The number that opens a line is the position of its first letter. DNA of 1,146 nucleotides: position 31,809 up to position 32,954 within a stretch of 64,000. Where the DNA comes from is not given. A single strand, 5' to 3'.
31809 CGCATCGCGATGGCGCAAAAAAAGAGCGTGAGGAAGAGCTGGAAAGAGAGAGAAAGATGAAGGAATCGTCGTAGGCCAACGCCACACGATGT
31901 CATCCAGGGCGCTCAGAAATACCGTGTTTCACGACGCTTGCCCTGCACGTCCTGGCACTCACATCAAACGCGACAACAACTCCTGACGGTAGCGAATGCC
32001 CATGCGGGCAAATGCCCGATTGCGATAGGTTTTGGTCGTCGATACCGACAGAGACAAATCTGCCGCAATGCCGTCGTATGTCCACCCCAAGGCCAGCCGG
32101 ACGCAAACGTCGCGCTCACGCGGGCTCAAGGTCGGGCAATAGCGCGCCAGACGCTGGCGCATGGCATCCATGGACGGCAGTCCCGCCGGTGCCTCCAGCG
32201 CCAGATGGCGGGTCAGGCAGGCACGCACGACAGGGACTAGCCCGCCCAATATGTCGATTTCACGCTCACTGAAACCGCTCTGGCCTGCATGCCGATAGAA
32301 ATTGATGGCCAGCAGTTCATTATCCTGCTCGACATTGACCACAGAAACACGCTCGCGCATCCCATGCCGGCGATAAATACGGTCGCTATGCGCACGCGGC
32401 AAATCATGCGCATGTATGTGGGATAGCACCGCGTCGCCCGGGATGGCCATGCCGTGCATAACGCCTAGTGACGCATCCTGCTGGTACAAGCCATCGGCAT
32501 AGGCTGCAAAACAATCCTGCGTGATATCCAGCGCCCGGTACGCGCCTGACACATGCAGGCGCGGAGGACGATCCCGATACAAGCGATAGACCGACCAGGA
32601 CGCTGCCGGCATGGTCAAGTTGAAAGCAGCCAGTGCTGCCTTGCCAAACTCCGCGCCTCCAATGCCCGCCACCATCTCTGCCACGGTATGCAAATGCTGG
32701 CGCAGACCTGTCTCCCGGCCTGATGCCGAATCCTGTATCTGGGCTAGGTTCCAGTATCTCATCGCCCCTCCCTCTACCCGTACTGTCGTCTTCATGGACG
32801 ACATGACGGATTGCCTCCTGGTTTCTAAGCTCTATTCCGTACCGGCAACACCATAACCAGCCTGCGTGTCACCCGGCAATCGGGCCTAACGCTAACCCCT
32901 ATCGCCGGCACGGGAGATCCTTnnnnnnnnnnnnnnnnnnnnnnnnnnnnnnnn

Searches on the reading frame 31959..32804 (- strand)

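Call 59: search_protein_families(library=pfam, proteins=[window:31959-32804:-], max_evalue=0.00001)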
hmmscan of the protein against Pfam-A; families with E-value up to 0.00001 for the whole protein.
window:31959-32804:- (281 aa): 1 family
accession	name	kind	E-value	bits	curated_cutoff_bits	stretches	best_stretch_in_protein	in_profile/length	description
PF00196.25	GerE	-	5.4e-09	36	23.5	1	225-277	2-54/57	Bacterial regulatory proteins, luxR family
